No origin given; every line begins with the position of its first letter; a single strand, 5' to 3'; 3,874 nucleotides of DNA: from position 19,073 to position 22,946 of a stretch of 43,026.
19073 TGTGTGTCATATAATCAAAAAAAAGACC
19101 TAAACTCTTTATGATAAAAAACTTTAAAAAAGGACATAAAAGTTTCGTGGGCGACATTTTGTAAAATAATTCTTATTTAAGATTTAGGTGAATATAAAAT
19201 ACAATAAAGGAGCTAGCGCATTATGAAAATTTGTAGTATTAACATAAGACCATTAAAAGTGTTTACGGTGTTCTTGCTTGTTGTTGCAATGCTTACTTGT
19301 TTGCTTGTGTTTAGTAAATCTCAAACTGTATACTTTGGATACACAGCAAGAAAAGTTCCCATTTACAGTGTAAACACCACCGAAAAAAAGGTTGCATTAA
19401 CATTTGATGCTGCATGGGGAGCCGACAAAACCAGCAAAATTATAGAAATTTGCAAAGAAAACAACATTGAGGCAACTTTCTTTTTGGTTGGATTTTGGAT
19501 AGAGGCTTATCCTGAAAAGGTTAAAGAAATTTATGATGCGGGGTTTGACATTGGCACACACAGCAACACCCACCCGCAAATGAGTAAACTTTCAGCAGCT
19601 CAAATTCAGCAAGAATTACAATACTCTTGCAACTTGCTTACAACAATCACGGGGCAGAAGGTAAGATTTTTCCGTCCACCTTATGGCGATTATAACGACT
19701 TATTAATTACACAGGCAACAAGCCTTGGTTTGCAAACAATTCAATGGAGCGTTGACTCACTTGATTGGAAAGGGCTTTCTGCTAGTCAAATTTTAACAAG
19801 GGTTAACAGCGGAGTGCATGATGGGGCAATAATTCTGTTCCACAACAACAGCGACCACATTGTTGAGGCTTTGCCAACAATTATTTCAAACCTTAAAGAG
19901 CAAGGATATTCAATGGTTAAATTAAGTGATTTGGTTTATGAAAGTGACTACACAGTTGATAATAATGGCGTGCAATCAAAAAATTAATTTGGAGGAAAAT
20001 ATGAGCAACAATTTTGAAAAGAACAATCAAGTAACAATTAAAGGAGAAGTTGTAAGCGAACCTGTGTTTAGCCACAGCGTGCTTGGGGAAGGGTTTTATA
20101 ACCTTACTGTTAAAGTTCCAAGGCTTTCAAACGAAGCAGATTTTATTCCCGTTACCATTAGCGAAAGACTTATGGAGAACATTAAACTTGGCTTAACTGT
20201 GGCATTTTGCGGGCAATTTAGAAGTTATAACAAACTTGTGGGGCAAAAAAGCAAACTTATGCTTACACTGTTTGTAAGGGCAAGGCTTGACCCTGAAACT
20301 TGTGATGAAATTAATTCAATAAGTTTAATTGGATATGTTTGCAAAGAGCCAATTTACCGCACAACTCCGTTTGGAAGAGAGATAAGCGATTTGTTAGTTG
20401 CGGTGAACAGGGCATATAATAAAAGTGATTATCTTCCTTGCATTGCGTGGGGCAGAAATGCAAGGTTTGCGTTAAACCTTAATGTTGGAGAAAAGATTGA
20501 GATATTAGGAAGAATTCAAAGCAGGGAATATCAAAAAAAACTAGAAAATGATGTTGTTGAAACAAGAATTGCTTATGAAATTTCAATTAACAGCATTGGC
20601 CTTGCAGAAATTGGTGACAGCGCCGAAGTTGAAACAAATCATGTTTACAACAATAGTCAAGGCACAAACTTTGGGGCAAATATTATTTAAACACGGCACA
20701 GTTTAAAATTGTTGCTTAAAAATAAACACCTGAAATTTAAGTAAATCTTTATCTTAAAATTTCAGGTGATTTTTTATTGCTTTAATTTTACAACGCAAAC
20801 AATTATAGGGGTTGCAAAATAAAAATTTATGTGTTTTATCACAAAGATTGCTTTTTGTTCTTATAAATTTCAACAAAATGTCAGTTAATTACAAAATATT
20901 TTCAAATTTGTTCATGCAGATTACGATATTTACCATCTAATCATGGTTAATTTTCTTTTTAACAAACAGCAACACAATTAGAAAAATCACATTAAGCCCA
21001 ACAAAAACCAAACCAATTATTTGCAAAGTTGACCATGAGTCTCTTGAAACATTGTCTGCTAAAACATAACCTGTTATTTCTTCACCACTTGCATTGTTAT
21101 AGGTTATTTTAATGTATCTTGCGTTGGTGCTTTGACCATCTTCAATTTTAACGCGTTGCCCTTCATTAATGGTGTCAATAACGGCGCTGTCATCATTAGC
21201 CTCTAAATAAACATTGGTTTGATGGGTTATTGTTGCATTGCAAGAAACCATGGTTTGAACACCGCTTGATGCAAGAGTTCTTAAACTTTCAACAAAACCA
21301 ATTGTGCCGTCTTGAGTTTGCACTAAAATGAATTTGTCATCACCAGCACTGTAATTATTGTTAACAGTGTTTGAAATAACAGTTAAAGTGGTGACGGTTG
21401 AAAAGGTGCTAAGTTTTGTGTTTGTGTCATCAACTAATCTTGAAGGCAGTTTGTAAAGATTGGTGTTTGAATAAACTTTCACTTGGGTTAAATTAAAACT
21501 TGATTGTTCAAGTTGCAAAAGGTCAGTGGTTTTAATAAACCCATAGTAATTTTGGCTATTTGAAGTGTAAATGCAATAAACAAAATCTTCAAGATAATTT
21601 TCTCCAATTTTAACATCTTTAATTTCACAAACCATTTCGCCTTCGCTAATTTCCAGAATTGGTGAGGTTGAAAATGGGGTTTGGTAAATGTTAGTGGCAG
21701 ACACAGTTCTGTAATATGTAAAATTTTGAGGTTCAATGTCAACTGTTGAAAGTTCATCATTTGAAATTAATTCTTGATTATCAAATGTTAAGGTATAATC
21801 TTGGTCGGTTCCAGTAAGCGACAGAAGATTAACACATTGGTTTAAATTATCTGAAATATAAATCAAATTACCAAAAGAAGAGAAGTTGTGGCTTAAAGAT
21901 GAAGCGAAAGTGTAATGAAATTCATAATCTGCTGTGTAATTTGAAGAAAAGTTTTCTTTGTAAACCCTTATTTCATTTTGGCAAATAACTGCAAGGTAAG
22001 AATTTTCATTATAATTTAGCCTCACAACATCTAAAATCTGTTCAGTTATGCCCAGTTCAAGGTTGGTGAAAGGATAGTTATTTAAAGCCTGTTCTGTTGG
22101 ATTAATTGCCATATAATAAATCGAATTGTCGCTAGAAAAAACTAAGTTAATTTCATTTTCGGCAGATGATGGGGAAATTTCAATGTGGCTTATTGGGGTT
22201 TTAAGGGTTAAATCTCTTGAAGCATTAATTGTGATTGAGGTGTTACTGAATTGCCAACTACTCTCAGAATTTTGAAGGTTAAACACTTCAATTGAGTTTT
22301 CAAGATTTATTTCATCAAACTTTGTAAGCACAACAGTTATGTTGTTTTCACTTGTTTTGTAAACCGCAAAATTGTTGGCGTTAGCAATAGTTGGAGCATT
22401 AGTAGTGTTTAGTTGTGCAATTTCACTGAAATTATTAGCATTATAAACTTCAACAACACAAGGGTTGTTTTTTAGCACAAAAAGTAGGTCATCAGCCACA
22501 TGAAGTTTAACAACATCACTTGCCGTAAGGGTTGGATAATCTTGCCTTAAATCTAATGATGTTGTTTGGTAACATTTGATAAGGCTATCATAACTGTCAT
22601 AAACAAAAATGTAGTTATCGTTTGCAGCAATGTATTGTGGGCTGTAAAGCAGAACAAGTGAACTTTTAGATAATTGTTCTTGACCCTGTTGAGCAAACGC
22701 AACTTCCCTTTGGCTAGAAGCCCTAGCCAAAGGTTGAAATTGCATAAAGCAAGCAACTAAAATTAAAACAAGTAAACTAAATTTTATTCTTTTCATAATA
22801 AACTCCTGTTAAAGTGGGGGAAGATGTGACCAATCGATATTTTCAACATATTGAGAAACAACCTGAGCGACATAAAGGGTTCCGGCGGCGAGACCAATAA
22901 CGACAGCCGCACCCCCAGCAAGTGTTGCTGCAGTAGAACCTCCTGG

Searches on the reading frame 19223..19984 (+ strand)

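Call 9: search_protein_families(library=pfam, proteins=[window:19223-19984:+], max_evalue=0.01)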
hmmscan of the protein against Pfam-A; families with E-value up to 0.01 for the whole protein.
window:19223-19984:+ (254 aa): 2 families
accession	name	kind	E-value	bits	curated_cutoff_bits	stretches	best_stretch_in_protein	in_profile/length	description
PF01522.26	Polysacc_deac_1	-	1.6e-36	125.4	23.1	1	50-172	2-123/124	Polysaccharide deacetylase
PF22537.1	WbmS-like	-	0.00029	21.3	27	1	59-139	1-78/186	Polysaccharide deacetylase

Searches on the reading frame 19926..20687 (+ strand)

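Call 9: search_protein_families(library=pfam, proteins=[window:19926-20687:+], max_evalue=0.01)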
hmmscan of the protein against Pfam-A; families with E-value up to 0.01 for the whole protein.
window:19926-20687:+ (254 aa): 2 families
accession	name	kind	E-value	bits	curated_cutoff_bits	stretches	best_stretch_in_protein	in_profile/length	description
PF00436.31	SSB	-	7.9e-21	74.5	26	1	129-221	1-98/104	Single-strand binding protein family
PF01336.31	tRNA_anti-codon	-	0.007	16.7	27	0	170-223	29-71/75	OB-fold nucleic acid binding domain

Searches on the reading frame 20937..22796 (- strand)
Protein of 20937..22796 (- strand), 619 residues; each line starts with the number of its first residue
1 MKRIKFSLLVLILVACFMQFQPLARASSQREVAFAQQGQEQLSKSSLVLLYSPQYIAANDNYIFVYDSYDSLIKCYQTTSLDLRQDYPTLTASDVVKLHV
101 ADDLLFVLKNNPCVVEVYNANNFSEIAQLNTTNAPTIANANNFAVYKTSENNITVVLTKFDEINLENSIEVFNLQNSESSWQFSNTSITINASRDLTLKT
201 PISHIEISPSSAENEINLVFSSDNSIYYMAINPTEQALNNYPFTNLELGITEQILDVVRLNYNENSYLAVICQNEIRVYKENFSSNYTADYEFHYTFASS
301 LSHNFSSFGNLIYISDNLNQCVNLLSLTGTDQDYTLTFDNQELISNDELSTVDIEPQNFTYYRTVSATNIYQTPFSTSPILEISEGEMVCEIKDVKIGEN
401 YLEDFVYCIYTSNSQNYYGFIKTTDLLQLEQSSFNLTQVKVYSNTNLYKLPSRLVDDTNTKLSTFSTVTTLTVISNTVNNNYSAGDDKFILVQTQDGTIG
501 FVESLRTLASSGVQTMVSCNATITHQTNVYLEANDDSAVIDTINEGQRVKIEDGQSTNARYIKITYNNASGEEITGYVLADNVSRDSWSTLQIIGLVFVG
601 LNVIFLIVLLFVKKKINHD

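Call 9: search_protein_families(library=pfam, proteins=[window:20940-22796:-], max_evalue=0.01)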
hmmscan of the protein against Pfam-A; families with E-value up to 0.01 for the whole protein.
window:20940-22796:- (619 aa): 1 family
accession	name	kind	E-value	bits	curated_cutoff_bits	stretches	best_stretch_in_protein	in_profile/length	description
PF08239.17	SH3_3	-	1.5e-07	31.9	27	1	527-584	3-54/54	Bacterial SH3 domain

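Call 11: find_encoding_contigs(protein=window:20937-22796:-, flank=10000, max_places=6)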
Protein window:20937-22796:- (619 aa): no gene with exactly this product is on record in the collection.

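Call 30: find_homologous_proteins(query=window:20940-22796:-, max_evalue=0.001)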
Query window:20940-22796:- (619 aa): 9 proteins with E <= 0.001 among 8000 candidates.
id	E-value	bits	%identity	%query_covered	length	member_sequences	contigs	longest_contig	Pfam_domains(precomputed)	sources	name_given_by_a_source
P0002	0.0e+0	1324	99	100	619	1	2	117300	PF08239.18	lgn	-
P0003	0.0e+0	1314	99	100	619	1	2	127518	PF08239.18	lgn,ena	-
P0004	0.0e+0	1311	98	100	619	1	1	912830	PF08239.18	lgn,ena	-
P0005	0.0e+0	1304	98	100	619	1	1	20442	PF08239.18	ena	-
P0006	0.0e+0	1301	98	100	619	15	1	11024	PF08239.18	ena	-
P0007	0.0e+0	1245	94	100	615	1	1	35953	PF08239.18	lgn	-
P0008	0.0e+0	1239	93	100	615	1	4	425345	PF08239.18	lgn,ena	-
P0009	0.0e+0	1234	93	100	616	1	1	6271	PF08239.18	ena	-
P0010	0.0e+0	1215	92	100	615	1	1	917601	PF08239.18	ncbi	-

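Call 32: find_encoding_contigs(protein=P0004, flank=10000, max_places=2)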
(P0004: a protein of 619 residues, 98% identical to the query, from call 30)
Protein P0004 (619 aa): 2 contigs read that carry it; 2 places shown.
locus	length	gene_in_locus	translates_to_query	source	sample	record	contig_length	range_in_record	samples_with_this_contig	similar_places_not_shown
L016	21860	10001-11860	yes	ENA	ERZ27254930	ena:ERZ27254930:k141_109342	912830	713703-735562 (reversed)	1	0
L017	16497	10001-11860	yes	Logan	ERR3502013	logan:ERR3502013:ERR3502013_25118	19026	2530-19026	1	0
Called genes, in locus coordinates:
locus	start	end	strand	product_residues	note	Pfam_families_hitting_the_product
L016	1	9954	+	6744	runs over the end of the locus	-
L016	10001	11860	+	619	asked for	PF08239:SH3_3 (faint)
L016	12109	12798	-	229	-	PF00436:SSB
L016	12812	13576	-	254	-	PF01522:Polysacc_deac_1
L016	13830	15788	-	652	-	-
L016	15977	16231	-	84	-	-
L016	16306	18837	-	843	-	PF00521:DNA_topoisoIV, PF03989:DNA_gyraseA_C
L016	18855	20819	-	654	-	PF02518:HATPase_c, PF00204:DNA_gyraseB, PF01751:Toprim, PF00986:DNA_gyraseB_C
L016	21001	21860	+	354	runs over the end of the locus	PF03033:Glyco_transf_28, PF04101:Glyco_tran_28_C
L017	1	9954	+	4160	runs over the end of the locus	?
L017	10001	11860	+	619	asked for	PF08239:SH3_3 (faint)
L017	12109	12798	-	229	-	PF00436:SSB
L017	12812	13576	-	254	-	PF01522:Polysacc_deac_1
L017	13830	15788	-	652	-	-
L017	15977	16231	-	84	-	-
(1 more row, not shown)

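Call 33: find_encoding_contigs(protein=P0010, flank=10000, max_places=2)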
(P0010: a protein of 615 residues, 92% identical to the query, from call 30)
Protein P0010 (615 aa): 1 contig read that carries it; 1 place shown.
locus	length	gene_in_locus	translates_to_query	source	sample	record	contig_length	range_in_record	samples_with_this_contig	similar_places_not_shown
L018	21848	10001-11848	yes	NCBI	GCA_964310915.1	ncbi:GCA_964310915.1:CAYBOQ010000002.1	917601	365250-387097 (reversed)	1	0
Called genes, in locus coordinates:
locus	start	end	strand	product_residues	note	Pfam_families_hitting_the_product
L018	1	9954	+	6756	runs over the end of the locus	-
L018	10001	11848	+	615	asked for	PF08239:SH3_3 (faint)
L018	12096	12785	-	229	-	PF00436:SSB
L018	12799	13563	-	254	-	PF01522:Polysacc_deac_1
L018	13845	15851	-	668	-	-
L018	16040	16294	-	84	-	-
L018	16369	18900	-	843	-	PF00521:DNA_topoisoIV, PF03989:DNA_gyraseA_C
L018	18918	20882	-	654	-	PF02518:HATPase_c, PF00204:DNA_gyraseB, PF01751:Toprim, PF00986:DNA_gyraseB_C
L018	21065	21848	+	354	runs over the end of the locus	PF03033:Glyco_transf_28, PF04101:Glyco_tran_28_C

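Call 69: search_protein_families(library=ncbifam, proteins=[window:20940-22796:-], max_evalue=1)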
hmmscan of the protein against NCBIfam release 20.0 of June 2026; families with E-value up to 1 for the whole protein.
window:20940-22796:- (619 aa): 0 families

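Call 103: search_protein_families(library=phrogs, proteins=[window:20940-22796:-], max_evalue=0.1)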
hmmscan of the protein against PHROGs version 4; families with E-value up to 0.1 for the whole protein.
window:20940-22796:- (619 aa): 2 families
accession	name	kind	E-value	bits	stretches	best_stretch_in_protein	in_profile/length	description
phrog_26582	-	unknown function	0.002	18.4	1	214-273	259-317/363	-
phrog_26428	-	unknown function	0.0061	17.5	0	466-490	14-38/60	-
